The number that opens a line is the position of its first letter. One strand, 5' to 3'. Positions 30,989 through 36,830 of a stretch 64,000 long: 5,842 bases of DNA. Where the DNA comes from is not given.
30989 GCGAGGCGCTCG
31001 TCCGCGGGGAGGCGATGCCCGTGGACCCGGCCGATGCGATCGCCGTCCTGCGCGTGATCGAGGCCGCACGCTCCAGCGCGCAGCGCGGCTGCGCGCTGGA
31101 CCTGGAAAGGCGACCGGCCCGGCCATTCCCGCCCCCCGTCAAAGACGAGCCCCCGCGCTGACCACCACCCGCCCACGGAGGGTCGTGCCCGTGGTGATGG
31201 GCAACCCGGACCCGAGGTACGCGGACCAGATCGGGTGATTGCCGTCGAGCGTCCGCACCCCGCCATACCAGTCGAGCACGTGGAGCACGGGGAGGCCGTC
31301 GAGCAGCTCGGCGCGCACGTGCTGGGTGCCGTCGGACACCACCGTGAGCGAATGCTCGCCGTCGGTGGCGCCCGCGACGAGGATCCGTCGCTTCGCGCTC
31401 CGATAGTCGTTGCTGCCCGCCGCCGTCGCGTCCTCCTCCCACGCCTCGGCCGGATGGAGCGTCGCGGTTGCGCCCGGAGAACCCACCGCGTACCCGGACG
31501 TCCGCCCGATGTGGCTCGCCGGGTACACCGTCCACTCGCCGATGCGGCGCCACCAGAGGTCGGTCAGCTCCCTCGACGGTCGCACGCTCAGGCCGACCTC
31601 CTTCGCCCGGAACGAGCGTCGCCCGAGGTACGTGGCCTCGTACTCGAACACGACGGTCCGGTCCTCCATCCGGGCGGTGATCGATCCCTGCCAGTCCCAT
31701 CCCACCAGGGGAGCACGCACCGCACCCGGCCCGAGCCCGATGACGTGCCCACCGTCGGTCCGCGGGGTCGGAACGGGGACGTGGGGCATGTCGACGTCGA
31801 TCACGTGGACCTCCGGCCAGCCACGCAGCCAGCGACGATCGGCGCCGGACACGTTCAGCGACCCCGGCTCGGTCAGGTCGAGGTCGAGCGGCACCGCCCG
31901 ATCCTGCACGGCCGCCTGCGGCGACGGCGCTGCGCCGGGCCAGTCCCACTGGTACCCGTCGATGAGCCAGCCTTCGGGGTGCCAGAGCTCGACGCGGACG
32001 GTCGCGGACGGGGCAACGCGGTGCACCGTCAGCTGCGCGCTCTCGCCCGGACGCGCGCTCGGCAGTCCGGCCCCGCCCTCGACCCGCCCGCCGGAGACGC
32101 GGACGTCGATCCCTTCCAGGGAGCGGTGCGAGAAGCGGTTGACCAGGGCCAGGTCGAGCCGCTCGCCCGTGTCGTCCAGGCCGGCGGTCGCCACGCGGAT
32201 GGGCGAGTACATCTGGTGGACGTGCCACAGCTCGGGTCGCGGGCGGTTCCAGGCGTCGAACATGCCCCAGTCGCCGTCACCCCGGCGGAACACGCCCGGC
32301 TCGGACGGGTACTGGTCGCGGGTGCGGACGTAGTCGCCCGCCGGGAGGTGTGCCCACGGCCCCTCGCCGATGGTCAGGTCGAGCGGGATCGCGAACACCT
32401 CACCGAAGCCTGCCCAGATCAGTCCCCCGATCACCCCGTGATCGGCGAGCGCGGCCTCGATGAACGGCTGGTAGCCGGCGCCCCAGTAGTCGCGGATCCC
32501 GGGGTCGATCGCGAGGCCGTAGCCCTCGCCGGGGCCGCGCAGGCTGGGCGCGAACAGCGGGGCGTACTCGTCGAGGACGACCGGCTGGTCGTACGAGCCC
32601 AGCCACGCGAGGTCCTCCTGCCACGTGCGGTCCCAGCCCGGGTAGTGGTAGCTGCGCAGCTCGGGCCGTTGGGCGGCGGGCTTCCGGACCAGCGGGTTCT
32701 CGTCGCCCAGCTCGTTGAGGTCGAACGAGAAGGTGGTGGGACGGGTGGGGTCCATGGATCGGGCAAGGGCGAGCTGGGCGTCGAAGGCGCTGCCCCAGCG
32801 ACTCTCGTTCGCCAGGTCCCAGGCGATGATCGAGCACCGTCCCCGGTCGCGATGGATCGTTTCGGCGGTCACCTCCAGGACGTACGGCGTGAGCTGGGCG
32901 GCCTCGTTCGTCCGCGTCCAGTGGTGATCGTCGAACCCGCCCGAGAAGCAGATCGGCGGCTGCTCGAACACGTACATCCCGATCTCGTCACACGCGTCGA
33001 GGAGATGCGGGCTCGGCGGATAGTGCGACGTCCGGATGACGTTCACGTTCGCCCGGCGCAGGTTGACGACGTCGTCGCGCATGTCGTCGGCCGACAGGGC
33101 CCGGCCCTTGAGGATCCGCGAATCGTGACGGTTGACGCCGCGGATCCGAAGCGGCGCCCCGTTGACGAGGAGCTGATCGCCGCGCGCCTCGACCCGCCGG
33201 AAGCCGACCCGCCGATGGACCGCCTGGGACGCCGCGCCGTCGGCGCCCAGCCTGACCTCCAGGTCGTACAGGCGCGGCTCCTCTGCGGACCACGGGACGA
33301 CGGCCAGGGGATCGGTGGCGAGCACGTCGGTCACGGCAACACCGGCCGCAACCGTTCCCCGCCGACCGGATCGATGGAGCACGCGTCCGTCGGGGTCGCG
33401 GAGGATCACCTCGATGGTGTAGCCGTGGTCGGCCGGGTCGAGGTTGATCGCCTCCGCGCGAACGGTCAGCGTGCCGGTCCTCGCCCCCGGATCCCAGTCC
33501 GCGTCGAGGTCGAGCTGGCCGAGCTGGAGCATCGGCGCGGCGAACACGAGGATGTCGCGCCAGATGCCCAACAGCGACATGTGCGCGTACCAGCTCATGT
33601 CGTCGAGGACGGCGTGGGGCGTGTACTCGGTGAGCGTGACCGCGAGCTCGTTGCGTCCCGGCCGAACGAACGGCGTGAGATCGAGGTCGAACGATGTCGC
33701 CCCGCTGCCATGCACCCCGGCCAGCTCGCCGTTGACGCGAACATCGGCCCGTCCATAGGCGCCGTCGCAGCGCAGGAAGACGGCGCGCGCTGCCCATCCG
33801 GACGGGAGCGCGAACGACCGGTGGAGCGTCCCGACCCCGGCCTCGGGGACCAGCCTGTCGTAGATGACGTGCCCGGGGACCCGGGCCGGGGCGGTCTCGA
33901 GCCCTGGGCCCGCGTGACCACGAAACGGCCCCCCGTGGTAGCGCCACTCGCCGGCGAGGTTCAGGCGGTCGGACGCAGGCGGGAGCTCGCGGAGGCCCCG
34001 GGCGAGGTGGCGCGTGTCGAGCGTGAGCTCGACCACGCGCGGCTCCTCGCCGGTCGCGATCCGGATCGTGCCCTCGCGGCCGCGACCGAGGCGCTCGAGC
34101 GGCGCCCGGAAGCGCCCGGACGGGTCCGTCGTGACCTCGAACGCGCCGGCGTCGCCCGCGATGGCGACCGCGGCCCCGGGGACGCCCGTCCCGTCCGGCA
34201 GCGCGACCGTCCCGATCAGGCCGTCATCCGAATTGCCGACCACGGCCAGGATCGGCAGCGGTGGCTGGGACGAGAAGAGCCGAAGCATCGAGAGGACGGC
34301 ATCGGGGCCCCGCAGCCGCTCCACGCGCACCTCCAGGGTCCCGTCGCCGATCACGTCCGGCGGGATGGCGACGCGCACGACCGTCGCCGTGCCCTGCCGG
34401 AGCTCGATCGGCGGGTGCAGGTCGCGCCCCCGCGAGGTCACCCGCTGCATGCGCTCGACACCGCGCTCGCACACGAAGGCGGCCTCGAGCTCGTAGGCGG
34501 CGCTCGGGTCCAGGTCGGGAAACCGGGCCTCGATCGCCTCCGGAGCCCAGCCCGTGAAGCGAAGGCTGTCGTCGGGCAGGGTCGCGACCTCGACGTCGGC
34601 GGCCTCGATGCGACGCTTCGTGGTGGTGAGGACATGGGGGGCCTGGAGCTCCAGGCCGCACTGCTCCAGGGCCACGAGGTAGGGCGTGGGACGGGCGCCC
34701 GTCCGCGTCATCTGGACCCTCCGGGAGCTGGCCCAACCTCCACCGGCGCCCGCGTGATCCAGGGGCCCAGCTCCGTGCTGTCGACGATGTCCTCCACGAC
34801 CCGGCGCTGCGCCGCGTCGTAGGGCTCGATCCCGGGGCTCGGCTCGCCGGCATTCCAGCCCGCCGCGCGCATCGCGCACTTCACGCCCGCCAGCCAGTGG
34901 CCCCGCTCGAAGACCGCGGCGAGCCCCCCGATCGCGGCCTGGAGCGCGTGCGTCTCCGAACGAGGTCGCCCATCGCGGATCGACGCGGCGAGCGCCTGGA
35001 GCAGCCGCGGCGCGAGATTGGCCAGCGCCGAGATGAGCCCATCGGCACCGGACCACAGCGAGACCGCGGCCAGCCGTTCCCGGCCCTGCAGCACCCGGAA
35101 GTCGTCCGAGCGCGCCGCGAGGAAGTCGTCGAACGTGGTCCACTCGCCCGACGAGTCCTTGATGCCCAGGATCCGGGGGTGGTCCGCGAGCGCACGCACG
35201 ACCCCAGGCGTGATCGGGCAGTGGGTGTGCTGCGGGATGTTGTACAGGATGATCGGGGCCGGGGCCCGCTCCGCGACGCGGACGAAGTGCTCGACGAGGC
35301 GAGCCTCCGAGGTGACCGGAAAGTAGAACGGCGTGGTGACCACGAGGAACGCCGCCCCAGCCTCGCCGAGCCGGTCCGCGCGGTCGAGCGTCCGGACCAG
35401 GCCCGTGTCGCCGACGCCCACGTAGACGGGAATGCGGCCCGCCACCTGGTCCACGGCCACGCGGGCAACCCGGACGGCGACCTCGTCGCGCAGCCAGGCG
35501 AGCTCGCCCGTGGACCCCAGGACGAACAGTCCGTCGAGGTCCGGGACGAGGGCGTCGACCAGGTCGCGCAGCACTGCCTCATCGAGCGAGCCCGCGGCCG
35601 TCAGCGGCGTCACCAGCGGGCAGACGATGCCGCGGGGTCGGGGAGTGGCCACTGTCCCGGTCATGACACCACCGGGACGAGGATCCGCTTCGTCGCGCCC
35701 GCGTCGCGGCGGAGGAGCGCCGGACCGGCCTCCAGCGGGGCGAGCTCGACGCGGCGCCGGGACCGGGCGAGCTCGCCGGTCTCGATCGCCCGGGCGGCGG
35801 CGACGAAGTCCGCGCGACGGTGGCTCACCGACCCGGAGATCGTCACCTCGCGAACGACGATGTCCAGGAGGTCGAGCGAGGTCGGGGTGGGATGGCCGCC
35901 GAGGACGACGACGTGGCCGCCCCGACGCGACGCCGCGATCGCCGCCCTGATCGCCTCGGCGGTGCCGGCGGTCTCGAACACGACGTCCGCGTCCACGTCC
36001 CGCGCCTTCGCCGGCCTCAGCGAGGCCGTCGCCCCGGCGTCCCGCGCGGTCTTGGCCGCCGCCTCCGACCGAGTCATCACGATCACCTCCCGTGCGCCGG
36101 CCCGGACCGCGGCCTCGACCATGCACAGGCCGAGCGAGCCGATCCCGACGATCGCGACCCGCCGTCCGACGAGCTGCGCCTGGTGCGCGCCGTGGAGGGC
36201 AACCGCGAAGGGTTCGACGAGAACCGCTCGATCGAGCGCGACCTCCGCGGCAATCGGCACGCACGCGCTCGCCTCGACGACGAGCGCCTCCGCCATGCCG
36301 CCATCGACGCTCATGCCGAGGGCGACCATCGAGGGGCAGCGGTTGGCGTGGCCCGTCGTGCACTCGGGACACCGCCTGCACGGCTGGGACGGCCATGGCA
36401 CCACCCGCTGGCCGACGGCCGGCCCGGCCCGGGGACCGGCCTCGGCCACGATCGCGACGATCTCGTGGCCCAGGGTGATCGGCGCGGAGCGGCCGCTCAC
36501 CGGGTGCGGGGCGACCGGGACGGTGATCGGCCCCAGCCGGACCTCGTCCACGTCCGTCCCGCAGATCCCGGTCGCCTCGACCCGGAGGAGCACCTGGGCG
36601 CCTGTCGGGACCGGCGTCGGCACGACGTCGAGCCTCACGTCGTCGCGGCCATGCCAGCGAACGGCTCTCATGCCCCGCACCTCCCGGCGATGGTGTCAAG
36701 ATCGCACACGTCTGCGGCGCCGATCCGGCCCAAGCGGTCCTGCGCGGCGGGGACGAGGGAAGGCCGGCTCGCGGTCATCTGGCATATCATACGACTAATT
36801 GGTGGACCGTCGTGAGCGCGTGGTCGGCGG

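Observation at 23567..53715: Six copies of a ~30-bp promoter-like module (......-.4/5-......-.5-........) in front of sugar-utilisation genes, a GntR regulator and a P450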

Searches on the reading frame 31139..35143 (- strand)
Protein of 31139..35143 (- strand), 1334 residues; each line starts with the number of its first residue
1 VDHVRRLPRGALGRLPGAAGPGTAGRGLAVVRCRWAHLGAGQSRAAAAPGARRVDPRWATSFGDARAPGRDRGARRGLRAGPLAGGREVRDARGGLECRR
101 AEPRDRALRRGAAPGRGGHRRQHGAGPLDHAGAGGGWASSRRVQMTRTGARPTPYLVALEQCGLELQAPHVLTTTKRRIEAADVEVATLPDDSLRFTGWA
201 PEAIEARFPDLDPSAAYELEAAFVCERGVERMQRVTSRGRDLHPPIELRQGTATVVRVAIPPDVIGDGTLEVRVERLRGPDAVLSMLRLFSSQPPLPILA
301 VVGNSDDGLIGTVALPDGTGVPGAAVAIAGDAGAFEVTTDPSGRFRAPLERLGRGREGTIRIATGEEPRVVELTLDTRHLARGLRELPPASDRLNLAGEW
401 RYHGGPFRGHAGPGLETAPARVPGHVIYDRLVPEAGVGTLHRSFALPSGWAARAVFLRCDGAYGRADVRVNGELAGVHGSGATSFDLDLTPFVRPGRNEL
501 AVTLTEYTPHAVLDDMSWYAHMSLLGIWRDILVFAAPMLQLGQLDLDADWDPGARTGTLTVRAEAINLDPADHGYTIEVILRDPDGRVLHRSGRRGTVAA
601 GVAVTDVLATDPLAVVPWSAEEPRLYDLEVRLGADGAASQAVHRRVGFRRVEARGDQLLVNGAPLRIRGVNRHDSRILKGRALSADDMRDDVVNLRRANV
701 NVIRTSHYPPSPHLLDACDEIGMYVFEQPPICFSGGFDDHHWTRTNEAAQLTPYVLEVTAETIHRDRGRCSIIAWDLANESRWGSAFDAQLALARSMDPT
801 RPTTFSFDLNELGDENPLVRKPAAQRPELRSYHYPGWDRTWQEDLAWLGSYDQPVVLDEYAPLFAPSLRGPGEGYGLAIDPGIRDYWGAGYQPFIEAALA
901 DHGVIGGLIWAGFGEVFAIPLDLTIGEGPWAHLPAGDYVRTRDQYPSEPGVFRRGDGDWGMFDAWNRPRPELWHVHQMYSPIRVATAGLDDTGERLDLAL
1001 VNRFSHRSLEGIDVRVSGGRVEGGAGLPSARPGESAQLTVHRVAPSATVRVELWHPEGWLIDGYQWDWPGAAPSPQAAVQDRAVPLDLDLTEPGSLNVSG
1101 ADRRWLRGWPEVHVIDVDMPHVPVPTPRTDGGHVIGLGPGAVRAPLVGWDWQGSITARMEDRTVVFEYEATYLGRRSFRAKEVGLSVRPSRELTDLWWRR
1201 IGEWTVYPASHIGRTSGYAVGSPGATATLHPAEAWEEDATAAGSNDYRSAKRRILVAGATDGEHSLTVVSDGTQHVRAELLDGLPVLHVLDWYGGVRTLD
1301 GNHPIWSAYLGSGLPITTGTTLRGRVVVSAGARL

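Call 9: search_protein_families(library=pfam, proteins=[window:31139-35143:-])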
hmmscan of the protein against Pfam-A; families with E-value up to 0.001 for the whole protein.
window:31139-35143:- (1334 aa): 4 families
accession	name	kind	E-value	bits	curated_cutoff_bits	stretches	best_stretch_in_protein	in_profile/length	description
PF02836.23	Glyco_hydro_2_C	-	2.6e-37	129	21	1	651-862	1-212/302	Glycosyl hydrolases family 2, TIM barrel domain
PF02837.24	Glyco_hydro_2_N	-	2e-13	51.1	28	1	433-537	61-169/169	Glycosyl hydrolases family 2, sugar binding domain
PF00703.27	Glyco_hydro_2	-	1.5e-09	39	23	1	546-649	8-109/109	Glycosyl hydrolases family 2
PF13620.12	CarboxypepD_reg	-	6.9e-05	23.6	32.3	1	310-349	3-45/82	Carboxypeptidase regulatory-like domain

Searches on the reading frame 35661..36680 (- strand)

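Call 7: search_protein_families(library=pfam, proteins=[window:35661-36680:-])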
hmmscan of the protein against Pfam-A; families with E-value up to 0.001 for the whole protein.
window:35661-36680:- (339 aa): 5 families
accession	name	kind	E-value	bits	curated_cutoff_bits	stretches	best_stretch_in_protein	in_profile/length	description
PF08240.17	ADH_N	-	1.5e-21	77.1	23.5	1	29-143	4-102/104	Alcohol dehydrogenase GroES-like domain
PF00107.32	ADH_zinc_N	-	3.1e-18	66.4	31.8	1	183-299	2-127/129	Zinc-binding dehydrogenase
PF16912.11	Glu_dehyd_C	-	1.8e-07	31.3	34.9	1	152-300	4-174/211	Glucose dehydrogenase C-terminus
PF03807.23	F420_oxidored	-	9.8e-05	23.3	21.6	1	174-240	1-69/94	NADP oxidoreductase coenzyme F420-dependent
PF03446.21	NAD_binding_2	-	0.00062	20.3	21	0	175-250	2-75/161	NAD binding domain of 6-phosphogluconate dehydrogenase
